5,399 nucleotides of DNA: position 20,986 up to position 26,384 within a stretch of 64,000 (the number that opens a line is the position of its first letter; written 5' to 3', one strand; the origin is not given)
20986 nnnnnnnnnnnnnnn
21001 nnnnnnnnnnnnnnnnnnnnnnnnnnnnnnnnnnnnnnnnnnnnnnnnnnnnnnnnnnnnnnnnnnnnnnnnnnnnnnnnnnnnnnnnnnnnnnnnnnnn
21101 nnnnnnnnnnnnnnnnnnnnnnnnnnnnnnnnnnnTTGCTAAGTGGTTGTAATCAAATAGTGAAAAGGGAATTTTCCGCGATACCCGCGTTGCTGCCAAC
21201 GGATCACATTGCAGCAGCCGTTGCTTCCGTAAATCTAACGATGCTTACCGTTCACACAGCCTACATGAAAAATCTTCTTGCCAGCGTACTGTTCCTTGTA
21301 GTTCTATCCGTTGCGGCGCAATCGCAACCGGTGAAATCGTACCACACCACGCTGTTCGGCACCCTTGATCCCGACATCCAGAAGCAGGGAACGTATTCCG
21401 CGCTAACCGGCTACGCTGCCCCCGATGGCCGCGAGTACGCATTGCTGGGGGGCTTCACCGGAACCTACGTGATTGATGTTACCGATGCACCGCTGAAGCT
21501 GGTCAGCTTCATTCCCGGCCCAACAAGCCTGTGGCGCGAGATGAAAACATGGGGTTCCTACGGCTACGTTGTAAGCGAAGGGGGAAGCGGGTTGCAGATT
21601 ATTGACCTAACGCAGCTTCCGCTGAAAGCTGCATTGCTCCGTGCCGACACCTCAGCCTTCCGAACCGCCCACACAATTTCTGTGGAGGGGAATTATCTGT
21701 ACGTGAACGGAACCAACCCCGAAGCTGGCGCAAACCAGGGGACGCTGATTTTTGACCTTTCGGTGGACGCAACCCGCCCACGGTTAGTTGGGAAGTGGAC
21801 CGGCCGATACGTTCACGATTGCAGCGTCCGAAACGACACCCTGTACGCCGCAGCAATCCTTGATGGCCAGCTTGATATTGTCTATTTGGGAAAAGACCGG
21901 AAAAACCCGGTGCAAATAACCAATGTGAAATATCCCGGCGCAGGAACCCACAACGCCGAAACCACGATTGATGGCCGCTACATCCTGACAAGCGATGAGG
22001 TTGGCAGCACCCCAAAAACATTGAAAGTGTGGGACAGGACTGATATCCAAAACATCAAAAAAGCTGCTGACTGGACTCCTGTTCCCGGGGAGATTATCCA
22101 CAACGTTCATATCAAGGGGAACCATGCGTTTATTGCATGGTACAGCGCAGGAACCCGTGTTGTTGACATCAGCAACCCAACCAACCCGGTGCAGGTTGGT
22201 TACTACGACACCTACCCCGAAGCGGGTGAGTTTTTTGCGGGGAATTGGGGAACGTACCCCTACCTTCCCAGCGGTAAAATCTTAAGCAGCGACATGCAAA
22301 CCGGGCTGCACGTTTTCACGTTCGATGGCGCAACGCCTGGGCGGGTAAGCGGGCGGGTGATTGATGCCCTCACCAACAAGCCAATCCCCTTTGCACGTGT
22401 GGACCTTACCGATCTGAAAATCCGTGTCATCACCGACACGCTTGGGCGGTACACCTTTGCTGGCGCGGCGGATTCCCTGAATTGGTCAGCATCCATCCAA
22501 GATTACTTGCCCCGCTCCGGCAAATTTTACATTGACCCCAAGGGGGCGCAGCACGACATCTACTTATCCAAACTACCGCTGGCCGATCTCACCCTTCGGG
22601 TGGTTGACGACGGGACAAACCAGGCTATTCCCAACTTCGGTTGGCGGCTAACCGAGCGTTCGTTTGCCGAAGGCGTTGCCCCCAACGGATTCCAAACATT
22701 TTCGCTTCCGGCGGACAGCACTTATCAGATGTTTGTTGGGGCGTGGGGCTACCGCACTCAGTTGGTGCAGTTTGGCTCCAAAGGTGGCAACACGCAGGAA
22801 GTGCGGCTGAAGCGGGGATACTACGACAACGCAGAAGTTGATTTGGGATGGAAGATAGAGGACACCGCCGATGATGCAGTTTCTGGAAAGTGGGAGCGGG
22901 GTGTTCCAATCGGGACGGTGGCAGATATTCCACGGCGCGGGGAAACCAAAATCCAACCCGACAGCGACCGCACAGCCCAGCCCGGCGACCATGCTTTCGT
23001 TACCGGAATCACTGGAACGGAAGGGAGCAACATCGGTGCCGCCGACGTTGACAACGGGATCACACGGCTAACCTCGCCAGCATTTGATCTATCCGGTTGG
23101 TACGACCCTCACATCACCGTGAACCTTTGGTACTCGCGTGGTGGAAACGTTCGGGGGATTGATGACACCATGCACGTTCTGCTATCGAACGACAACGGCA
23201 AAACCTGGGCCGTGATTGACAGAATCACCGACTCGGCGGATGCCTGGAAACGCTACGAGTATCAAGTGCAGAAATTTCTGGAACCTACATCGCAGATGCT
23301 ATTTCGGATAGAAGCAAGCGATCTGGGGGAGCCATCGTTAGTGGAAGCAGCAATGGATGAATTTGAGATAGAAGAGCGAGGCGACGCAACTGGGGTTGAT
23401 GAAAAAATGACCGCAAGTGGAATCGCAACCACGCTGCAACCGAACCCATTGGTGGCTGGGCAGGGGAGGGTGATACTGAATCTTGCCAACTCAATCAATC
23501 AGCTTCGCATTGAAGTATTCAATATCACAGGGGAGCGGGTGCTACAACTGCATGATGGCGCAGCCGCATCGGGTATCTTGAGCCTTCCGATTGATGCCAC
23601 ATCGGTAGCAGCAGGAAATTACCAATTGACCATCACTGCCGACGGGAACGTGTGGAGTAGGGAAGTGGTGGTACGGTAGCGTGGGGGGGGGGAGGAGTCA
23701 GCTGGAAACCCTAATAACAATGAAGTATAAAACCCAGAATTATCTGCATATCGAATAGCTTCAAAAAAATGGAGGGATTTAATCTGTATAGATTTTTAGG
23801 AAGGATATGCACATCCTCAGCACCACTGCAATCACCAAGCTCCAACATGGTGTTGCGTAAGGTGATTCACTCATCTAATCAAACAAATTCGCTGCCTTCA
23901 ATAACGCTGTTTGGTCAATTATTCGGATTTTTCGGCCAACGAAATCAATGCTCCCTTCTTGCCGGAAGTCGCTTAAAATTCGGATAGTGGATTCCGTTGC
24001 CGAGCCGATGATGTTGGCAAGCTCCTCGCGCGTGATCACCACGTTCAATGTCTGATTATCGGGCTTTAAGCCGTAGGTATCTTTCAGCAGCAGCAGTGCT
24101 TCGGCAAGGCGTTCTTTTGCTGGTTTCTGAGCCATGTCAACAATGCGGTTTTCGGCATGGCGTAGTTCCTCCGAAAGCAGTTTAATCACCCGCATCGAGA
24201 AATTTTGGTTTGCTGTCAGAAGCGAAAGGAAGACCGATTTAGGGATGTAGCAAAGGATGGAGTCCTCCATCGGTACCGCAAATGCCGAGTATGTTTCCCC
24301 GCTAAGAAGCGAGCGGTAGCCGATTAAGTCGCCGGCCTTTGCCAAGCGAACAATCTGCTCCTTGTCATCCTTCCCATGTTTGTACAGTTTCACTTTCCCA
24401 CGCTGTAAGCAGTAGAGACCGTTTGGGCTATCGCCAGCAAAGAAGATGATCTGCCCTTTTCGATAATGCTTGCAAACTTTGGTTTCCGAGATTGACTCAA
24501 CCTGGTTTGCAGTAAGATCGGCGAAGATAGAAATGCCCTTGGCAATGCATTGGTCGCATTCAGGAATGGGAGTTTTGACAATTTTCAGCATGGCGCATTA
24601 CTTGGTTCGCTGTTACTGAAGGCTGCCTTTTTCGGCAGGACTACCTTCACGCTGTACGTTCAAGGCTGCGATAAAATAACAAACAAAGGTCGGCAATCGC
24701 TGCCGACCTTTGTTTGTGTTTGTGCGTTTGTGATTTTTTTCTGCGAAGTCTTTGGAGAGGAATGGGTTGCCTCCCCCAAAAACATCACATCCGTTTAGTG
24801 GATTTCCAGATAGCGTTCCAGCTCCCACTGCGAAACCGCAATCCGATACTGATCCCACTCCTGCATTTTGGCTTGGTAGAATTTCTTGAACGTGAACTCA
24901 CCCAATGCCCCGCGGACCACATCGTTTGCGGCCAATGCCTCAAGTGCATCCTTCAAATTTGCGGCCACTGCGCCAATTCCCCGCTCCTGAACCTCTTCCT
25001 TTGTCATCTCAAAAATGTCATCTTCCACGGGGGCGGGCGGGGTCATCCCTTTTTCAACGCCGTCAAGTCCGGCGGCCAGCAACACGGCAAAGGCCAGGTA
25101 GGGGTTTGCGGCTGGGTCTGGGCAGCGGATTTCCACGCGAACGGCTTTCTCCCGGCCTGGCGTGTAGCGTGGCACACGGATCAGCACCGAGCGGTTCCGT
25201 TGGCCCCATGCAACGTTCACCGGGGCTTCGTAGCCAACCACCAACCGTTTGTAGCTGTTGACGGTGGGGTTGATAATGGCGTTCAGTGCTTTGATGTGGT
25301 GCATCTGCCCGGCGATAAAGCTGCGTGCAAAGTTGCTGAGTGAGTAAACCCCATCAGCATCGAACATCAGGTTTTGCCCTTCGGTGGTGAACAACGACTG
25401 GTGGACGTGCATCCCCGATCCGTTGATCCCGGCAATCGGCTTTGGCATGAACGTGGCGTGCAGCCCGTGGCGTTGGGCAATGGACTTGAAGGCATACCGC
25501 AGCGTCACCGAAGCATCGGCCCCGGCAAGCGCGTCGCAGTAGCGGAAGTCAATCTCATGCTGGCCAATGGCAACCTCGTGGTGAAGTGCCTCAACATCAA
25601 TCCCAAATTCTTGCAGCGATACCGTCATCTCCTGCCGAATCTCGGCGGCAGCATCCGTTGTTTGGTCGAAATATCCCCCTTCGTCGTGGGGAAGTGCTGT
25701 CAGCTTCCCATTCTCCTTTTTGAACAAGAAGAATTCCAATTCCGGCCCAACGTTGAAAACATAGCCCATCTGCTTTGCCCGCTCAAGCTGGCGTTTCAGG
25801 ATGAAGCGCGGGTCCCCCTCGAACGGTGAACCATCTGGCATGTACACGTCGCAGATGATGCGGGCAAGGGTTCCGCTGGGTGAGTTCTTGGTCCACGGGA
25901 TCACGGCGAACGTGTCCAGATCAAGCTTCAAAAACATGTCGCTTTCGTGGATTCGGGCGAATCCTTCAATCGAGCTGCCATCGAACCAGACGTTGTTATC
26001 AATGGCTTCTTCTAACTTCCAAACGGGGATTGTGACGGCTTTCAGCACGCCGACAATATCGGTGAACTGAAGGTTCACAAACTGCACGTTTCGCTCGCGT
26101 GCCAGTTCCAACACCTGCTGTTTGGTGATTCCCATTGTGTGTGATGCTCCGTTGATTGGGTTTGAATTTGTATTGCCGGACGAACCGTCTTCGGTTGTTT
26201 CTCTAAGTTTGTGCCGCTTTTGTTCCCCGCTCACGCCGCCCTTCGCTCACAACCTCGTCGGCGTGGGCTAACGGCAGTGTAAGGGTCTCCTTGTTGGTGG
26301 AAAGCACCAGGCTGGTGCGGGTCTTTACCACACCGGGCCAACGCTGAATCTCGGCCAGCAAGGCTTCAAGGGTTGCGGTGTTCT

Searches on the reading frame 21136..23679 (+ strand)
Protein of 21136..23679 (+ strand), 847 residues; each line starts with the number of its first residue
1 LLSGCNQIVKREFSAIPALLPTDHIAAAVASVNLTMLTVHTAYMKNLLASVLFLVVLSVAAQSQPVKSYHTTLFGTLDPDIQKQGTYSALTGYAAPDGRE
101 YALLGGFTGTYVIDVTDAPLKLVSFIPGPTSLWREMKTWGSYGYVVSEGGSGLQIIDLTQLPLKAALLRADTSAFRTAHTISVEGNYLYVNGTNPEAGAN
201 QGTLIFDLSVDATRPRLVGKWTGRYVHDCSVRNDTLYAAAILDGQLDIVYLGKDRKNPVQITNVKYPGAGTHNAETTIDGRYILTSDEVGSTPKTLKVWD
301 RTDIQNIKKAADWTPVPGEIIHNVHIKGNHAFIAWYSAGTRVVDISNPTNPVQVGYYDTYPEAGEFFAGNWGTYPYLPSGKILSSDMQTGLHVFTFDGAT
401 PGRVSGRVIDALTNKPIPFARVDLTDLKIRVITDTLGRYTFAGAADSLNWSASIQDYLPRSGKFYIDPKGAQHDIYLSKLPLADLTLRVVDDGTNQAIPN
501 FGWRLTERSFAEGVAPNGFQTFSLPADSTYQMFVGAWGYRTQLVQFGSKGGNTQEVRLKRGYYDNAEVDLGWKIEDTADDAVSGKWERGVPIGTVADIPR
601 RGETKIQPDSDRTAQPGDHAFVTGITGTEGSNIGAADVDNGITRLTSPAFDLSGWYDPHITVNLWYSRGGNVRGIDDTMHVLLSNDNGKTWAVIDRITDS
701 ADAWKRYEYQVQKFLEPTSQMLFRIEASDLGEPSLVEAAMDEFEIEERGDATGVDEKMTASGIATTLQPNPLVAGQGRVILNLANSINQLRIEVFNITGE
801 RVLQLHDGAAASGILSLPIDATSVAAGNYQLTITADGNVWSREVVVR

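Call 23: search_protein_families(library=ncbifam, proteins=[window:21136-23679:+], max_evalue=0.00001)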
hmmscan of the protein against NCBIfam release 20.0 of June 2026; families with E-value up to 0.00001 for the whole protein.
window:21136-23679:+ (847 aa): 2 families
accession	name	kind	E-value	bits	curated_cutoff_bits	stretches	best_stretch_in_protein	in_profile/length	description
TIGR04312.1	choice_anch_B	subfamily_domain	7.1e-50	170.3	100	1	96-394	41-362/364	choice-of-anchor B family protein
TIGR04183.1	Por_Secre_tail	domain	1.1e-07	31.7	23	1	769-846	3-71/72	T9SS type A sorting domain-containing protein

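Call 50: search_protein_families(library=pfam, proteins=[window:21136-23679:+], max_evalue=0.001)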
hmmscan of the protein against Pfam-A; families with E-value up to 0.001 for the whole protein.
window:21136-23679:+ (847 aa): 4 families
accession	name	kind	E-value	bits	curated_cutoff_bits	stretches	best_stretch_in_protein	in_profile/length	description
PF08309.17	LVIVD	-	1.4e-12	47.2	20.2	1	323-359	6-42/42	LVIVD repeat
PF13620.12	CarboxypepD_reg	-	9.1e-11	42.4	32.3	1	404-468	2-71/82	Carboxypeptidase regulatory-like domain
PF13715.12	CarbopepD_reg_2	-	1.7e-08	34.8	32.2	1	404-443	1-40/88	CarboxypepD_reg-like domain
PF13860.13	FlgD_ig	-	0.0001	22.7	27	0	776-836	11-76/79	FlgD Ig-like domain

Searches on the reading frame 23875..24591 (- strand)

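Call 83: search_protein_families(library=ncbifam, proteins=[window:23875-24591:-], max_evalue=0.001)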
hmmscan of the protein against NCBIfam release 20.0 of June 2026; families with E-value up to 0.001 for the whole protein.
window:23875-24591:- (238 aa): 14 families
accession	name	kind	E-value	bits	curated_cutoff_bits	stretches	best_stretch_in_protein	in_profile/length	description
NF008365.0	PRK11161.1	subfamily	1.9e-28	99.4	228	1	12-234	20-243/250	fumarate/nitrate reduction transcriptional regulator Fnr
NF045989.1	TransRegFnrLRhodb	equivalog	6.4e-21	74.7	300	1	10-233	8-234/245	transcriptional regulator FnrL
NF050806.1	TransRegFixKCaul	equivalog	8.5e-19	67.6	300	1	32-231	17-211/215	transcriptional regulator FixK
NF008732.0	PRK11753.1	equivalog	6.9e-18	64.9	266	1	28-225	13-211/214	cAMP-activated global transcriptional regulator CRP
NF052518.1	TransRegLdrP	equivalog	3e-17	63.3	300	1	41-234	2-188/195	transcriptional regulator LdrP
NF010499.0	PRK13918.1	equivalog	4e-16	59.1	274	1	41-233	15-200/205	CRP/FNR family transcriptional regulator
TIGR03697.1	NtcA_cyano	equivalog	1.8e-15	57.3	244.95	1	46-230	1-188/193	global nitrogen regulator NtcA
NF006901.0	PRK09392.1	equivalog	6.3e-12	45.3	211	1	13-234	5-221/236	transcriptional activator FtrB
NF053664.1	TransRegPtrACyano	equivalog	1.3e-08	34.5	300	1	57-222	28-187/196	Crp/Fnr family transcriptional regulator PtrA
NF007707.0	PRK10402.1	subfamily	3.4e-07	30.1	180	1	34-171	27-164/226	transcriptional regulator YeiL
NF041163.2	encap_f2b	equivalog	5.2e-07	29.1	400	1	25-149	81-206/450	family 2B encapsulin nanocompartment shell protein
TIGR03896.1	cyc_nuc_ocin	subfamily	3.3e-06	26.7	161.05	1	18-152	141-275/317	bacteriocin-type transport-associated protein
NF050815.1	TransActFtrBCaul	equivalog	2.5e-05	23.7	300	1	22-228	16-217/251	transcriptional activator FtrB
NF058543.1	ActPatMycb56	equivalog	0.00016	20.6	460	1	21-123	2-102/317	acetyltransferase Pat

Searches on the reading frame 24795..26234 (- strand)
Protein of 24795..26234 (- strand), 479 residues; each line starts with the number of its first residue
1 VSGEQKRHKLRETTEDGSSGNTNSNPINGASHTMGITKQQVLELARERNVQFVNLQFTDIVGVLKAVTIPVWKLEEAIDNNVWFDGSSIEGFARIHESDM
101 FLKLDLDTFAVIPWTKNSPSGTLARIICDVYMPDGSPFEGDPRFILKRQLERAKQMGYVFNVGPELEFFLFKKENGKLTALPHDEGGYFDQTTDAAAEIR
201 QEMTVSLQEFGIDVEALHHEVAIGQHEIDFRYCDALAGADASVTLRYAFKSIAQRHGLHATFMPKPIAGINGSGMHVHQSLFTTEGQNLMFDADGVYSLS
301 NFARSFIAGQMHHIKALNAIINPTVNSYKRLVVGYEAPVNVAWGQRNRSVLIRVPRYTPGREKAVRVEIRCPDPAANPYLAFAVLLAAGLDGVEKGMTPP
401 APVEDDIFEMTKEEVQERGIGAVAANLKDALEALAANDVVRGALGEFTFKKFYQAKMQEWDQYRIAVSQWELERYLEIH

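Call 23: search_protein_families(library=ncbifam, proteins=[window:24795-26234:-], max_evalue=0.00001)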
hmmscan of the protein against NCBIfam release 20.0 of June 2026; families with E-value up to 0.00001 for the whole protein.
window:24795-26234:- (479 aa): 5 families
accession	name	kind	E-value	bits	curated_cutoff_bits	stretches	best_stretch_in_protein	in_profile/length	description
TIGR00653.1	GlnA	equivalog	4.9e-163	543.1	429.15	1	40-476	2-461/462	type I glutamate--ammonia ligase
TIGR03105.1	gln_synth_III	equivalog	1.3e-108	363.3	469.6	1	43-477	3-435/435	type III glutamate--ammonia ligase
NF007006.0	PRK09469.1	equivalog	1.5e-92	310.7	845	2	174-475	166-466/469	glutamate--ammonia ligase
NF045547.1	GGputSyn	equivalog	3.7e-90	302.8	650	1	38-471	2-438/438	gamma-glutamylputrescine synthetase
NF041605.1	gln_syn_GlnII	equivalog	1.4e-13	50.7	500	1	75-385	27-324/333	glutamine synthetase GlnII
